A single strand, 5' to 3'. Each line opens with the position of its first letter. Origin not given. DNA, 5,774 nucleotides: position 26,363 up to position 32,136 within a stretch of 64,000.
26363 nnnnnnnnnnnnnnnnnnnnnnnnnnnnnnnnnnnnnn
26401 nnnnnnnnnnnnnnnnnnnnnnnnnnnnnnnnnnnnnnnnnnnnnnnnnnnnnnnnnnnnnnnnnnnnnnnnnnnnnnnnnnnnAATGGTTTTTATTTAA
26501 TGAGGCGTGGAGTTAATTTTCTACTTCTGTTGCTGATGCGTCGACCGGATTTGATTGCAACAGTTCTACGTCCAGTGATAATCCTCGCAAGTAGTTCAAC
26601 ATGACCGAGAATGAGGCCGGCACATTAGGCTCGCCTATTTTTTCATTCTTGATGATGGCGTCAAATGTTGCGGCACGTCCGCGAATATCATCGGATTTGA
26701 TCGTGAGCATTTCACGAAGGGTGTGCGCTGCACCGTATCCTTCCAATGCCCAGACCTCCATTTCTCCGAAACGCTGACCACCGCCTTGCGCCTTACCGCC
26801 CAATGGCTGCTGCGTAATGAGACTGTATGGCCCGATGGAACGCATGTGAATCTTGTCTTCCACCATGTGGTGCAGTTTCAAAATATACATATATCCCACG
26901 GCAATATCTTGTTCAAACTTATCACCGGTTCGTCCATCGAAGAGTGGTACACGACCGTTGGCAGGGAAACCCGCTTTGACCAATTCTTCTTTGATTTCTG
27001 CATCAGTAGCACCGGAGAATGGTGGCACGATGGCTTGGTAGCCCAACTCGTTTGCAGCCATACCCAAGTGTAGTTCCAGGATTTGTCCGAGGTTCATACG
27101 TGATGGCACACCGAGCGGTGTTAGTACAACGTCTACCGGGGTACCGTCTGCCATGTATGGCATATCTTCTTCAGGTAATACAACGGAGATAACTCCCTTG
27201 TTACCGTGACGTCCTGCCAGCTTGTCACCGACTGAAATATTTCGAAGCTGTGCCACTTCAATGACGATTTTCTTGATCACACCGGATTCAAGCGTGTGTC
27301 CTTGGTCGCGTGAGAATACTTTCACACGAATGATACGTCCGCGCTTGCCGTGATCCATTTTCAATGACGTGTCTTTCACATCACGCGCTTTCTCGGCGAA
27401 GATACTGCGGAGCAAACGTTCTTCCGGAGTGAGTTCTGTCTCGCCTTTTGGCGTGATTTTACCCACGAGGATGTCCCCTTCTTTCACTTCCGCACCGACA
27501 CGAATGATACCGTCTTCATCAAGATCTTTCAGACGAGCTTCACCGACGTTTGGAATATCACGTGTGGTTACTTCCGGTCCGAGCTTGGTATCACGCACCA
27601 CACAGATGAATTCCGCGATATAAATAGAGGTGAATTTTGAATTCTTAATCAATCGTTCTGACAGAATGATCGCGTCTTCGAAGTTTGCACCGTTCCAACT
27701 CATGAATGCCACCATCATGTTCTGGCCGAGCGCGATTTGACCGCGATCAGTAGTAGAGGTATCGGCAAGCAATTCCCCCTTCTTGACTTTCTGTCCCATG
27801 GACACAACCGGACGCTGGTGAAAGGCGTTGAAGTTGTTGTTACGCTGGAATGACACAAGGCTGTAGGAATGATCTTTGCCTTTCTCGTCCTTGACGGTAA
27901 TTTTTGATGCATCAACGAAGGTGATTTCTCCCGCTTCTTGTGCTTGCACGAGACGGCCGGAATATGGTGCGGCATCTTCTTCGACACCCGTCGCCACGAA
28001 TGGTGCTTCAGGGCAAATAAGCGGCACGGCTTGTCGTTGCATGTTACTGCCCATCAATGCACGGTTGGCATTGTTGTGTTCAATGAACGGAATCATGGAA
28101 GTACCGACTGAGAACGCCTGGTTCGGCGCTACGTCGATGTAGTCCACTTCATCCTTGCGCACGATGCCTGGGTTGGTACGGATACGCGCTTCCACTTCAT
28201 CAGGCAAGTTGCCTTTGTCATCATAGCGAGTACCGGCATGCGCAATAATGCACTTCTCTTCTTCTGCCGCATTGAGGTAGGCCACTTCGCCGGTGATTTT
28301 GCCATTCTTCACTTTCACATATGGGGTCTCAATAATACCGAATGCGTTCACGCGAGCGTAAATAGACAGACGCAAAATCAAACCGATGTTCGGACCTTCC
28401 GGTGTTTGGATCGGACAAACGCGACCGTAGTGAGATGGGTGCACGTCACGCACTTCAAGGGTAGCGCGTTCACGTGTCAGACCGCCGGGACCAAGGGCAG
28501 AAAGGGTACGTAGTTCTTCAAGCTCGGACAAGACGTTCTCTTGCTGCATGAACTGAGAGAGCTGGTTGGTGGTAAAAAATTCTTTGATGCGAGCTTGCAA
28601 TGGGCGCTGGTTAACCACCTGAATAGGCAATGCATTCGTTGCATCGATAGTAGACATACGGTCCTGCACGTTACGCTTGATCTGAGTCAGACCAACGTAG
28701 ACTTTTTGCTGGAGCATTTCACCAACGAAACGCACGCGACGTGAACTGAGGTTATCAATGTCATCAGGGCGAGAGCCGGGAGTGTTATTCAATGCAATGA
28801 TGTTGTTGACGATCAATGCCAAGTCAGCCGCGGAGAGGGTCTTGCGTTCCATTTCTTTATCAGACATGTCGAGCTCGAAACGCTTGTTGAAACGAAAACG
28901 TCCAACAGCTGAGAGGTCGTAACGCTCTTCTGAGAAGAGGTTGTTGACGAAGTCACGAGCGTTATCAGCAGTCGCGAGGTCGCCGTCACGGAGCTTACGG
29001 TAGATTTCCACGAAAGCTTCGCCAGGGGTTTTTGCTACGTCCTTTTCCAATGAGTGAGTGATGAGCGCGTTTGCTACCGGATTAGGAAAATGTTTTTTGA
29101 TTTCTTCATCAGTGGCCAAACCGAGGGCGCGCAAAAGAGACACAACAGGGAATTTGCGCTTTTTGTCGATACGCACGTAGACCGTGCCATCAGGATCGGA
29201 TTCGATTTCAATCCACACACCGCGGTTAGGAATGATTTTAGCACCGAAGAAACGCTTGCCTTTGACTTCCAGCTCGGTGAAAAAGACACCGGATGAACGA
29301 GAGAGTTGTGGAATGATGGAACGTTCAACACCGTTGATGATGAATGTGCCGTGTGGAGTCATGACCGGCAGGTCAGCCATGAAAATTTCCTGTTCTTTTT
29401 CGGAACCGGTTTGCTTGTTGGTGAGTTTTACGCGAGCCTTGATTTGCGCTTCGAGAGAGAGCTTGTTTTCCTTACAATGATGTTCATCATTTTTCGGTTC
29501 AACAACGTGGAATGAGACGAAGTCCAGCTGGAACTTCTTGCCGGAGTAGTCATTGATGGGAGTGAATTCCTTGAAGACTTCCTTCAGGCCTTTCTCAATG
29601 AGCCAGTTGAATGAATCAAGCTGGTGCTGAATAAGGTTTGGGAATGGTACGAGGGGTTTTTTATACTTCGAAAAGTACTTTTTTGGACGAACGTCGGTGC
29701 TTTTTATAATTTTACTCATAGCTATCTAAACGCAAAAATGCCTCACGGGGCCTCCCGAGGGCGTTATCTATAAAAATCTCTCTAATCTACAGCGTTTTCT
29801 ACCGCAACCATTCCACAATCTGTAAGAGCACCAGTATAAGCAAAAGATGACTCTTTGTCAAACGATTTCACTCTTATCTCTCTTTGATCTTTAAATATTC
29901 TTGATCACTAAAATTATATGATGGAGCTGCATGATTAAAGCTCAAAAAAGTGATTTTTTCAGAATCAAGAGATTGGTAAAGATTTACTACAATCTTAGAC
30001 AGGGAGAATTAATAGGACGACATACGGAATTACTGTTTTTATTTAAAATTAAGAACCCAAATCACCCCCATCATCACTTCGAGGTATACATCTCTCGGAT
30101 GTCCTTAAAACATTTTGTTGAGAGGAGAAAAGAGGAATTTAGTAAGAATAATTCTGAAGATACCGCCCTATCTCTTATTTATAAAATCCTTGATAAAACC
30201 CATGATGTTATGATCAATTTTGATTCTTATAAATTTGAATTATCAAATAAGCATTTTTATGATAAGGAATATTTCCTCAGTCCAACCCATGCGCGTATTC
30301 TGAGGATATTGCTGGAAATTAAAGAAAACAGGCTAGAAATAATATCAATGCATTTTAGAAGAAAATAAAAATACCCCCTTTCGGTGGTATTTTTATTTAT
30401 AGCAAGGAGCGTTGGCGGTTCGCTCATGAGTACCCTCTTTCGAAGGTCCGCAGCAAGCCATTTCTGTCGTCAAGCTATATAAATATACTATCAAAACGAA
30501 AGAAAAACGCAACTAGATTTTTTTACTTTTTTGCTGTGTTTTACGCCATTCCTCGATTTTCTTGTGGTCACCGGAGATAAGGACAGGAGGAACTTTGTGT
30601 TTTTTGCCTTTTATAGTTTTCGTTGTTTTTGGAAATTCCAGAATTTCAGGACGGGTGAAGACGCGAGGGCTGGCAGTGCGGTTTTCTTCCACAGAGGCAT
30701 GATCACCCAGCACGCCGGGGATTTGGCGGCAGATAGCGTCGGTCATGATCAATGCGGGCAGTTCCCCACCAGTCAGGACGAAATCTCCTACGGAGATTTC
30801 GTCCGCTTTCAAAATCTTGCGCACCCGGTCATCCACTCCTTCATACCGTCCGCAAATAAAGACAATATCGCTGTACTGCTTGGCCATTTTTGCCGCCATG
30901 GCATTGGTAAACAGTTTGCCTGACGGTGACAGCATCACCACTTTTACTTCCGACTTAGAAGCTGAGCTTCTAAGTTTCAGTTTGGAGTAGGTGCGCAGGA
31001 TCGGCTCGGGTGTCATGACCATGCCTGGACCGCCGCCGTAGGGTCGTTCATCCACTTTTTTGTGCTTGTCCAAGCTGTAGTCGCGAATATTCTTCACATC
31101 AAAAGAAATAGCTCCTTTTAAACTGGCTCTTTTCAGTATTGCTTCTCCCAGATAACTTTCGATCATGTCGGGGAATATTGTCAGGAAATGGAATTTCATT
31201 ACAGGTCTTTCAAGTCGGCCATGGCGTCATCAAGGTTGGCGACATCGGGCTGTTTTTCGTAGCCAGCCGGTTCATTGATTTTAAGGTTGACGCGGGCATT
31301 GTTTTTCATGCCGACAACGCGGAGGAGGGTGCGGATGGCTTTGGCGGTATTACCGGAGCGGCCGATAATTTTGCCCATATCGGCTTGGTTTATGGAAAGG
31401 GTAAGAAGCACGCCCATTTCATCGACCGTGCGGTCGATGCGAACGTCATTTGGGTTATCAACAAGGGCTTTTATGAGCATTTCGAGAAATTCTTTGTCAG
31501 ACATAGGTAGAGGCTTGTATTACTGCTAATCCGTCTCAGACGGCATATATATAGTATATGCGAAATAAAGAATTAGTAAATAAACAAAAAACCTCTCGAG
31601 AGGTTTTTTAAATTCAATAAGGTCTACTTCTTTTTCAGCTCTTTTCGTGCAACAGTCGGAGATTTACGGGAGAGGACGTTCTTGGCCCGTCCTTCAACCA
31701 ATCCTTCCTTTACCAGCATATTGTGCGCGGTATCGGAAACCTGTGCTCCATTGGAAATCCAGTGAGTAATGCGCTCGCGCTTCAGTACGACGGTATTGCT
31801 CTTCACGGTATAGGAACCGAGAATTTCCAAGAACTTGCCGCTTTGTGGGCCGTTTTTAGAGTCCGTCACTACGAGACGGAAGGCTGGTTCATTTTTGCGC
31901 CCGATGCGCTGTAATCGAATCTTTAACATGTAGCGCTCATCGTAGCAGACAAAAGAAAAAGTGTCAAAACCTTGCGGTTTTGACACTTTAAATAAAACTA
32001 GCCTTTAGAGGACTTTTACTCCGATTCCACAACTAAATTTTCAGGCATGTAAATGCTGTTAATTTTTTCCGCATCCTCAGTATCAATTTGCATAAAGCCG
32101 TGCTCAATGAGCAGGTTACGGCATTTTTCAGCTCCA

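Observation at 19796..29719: rpoB–rpoC–dnaG–rpoD arranged as one contiguous co-directional block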

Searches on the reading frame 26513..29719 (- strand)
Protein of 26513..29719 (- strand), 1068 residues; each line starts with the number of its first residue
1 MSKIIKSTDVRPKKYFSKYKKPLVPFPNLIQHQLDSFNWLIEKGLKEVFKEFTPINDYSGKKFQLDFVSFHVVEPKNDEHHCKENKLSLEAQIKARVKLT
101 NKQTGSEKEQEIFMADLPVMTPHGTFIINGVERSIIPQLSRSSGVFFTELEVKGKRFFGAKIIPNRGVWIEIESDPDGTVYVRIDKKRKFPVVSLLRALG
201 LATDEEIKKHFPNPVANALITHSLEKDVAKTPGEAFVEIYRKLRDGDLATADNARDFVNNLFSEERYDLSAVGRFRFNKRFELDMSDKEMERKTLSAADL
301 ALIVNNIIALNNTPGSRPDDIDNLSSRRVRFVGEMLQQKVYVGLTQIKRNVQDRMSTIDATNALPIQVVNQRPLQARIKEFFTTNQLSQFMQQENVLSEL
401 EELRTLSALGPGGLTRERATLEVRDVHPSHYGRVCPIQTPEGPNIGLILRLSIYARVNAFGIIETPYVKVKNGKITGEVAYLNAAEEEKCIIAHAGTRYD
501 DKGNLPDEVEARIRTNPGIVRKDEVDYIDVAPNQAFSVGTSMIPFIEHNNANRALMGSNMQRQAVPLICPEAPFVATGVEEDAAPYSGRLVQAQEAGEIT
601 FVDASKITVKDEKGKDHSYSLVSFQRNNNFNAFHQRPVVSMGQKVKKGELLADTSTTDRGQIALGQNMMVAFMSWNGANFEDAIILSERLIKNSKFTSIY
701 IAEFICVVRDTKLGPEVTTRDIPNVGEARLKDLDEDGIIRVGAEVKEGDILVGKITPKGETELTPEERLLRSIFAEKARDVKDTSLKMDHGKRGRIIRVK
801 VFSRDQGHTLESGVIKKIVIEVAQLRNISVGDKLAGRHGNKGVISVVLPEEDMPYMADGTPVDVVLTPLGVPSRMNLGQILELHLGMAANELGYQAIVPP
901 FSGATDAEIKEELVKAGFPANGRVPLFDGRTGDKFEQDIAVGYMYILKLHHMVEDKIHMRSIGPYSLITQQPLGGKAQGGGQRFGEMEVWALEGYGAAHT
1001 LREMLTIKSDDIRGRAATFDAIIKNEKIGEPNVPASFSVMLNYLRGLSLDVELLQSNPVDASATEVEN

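Call 3: search_protein_families(library=pfam, proteins=[window:26513-29719:-])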
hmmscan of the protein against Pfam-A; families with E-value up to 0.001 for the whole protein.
window:26513-29719:- (1068 aa): 6 families
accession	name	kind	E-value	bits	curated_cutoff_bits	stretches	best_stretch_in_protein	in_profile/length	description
PF00562.33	RNA_pol_Rpb2_6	-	3.2e-128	428.4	23.4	1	593-978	2-373/373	RNA polymerase Rpb2, domain 6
PF04565.21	RNA_pol_Rpb2_3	-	4.5e-25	88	21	1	389-457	1-68/68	RNA polymerase Rpb2, domain 3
PF04561.19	RNA_pol_Rpb2_2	-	4.7e-24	85.6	21.7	1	156-330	18-190/190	RNA polymerase Rpb2, domain 2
PF04560.25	RNA_pol_Rpb2_7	-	2.6e-23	82.7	32.1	1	980-1054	1-85/87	RNA polymerase Rpb2, domain 7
PF10385.14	RNA_pol_Rpb2_45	-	4e-17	62.4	28.2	1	467-531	1-66/66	RNA polymerase beta subunit external 1 domain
PF04563.20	RNA_pol_Rpb2_1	-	4.3e-14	53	28.2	1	28-365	1-191/203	RNA polymerase beta subunit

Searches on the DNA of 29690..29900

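Call 44: search_rna_families(source=window, start=29690, end=29900, threshold=evalue, max_evalue=10, show_alignments=2)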
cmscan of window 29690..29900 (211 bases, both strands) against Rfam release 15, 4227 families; matches with E-value up to 10: 2.
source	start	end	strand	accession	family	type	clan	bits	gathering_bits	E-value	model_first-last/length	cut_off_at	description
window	29693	29720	+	RF02938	COG2827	Gene; sRNA;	-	12.5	49.1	9.4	1-77/77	no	COG2827 RNA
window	29690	29752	-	RF00337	snoZ112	Gene; snRNA; snoRNA; CD-box;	CL00062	12.3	40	4.6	1-63/184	3'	Small nucleolar RNA Z112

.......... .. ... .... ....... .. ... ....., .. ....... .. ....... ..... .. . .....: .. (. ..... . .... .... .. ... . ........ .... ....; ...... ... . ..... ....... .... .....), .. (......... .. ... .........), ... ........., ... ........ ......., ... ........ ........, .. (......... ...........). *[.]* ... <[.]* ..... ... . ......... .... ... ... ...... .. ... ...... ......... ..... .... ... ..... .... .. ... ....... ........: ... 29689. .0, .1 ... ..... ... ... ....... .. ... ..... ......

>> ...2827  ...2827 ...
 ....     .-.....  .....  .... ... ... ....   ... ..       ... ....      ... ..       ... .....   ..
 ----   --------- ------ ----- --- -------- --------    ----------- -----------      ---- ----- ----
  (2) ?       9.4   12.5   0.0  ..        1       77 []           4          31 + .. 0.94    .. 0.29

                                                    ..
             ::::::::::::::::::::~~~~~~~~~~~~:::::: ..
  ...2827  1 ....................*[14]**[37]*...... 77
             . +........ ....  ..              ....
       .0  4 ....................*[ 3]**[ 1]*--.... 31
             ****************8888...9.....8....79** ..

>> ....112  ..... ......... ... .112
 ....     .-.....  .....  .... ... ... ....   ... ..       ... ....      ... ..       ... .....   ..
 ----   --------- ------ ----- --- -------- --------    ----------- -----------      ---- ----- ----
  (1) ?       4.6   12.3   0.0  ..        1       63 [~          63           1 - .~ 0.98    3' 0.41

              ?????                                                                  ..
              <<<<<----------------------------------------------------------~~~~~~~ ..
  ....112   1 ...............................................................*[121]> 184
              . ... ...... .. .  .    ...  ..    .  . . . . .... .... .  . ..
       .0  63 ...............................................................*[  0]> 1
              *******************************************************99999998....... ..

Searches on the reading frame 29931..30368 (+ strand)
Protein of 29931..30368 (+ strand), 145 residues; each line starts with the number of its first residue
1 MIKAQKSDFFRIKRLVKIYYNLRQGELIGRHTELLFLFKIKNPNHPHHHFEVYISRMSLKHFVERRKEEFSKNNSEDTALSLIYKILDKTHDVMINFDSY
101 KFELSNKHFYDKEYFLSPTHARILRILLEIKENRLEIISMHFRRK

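Call 3: search_protein_families(library=pfam, proteins=[window:29931-30368:+])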
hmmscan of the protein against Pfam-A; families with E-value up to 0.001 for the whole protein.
window:29931-30368:+ (145 aa): 0 families

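Call 61: search_protein_families(library=padloc, proteins=[window:29931-30368:+], max_evalue=1)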
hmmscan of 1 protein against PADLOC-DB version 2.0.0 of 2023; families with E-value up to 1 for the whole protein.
window:29931-30368:+ (145 aa): 0 families

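Call 62: search_protein_families(library=pfam, proteins=[window:29931-30368:+], max_evalue=1)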
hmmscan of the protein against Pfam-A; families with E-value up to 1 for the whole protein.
window:29931-30368:+ (145 aa): 1 family
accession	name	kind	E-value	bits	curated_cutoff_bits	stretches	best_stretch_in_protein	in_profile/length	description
PF20511.4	PMI_typeI_cat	-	0.2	12.2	22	1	41-120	46-123/143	Phosphomannose isomerase type I, catalytic domain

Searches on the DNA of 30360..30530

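Call 81: search_rna_families(source=window, start=30360, end=30530, threshold=evalue, max_evalue=5)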
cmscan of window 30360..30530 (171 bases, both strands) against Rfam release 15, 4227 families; matches with E-value up to 5: 14.
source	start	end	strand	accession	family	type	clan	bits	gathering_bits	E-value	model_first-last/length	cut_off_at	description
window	30362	30431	-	RF02064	STnc370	Gene; sRNA;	-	27.7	54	0.044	1-71/71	no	Enterobacterial sRNA STnc370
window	30399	30478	-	RF02924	skipping-rope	Gene; sRNA;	-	18.9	36.7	0.033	1-80/80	no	skipping-rope RNA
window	30362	30396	+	RF04352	Plastid-psbA-4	Cis-reg;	CL00153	18.8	56.8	0.58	1-61/61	no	Plastid-psbA-4 3UTR RNA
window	30360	30412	+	RF02621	BSnc120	Gene; sRNA;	-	18.1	114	0.096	35-88/88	5'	Brucella sRNA 120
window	30360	30394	+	RF02083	OrzO-P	Gene; antitoxin;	-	17.6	60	0.98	39-76/76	5'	OrzO-P RNA antitoxin family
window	30363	30487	-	RF02435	SpF41_sRNA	Gene; sRNA;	-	17.2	52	1.7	1-105/105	no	Streptococcus sRNA SpF41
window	30364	30523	-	RF01859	Phe_leader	Cis-reg; leader;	-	16.3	55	1.7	1-125/125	no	Phenylalanine leader peptide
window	30360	30397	+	RF01859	Phe_leader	Cis-reg; leader;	-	16.3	55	1.7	86-125/125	5'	Phenylalanine leader peptide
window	30360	30500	-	RF04182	GibS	Gene; sRNA;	-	15.5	115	4.7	1-142/142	no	GibS sRNA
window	30483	30517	+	RF02925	6A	Gene; sRNA;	-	14.8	41.2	3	1-52/52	no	6A RNA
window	30360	30401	+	RF01772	rnk_pseudo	Cis-reg; leader;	-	14.2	55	3.7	66-108/108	5'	Pseudomonas rnk leader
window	30365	30444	-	RF02891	AgrB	Gene; antisense;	-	14.2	40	4.2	1-84/84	no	ArsR-gov region gene B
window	30360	30508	+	RF02842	RefA1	Gene; sRNA;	-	11.5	94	2.5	10-222/222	5'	Enterococcus sRNA A1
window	30476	30530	-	RF00518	speF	Cis-reg; leader;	-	8.2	37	4.4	83-153/153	5'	speF leader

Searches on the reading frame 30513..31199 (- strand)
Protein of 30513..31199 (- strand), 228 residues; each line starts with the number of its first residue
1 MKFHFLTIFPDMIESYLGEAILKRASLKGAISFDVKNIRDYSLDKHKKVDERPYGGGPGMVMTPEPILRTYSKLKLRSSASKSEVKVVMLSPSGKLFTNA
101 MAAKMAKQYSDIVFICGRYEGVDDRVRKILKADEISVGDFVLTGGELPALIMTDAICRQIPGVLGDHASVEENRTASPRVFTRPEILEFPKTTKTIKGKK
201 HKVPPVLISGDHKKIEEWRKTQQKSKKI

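Call 3: search_protein_families(library=pfam, proteins=[window:30513-31199:-])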
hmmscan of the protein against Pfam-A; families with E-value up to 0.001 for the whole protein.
window:30513-31199:- (228 aa): 1 family
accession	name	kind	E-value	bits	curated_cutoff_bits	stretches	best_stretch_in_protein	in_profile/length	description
PF01746.26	tRNA_m1G_MT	-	1.4e-46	159.2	27.3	1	23-226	2-189/195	tRNA (Guanine-1)-methyltransferase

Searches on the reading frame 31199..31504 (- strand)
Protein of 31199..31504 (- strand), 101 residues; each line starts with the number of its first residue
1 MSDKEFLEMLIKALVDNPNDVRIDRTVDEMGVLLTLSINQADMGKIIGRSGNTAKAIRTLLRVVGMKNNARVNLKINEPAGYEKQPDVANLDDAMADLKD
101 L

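Call 35: search_protein_families(library=pfam, proteins=[window:31199-31504:-], max_evalue=0.00001)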
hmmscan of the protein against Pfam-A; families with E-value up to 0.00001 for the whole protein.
window:31199-31504:- (101 aa): 1 family
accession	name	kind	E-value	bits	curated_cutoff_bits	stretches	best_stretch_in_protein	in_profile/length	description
PF13083.13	KH_KhpA-B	-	6.8e-21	74.4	32.1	1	4-76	1-73/73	KhpA/KhpB, KH domain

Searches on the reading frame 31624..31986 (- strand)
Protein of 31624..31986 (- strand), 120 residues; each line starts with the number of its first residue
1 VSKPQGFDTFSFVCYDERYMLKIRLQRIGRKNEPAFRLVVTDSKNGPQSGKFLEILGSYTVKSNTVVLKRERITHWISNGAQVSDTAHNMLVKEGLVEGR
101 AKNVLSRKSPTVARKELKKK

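Call 35: search_protein_families(library=pfam, proteins=[window:31624-31986:-], max_evalue=0.00001)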
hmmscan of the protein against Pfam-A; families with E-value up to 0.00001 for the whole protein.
window:31624-31986:- (120 aa): 1 family
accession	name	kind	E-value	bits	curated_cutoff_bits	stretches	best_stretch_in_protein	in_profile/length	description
PF00886.24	Ribosomal_S16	-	6.4e-16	58.5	27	1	27-84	1-62/62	Ribosomal protein S16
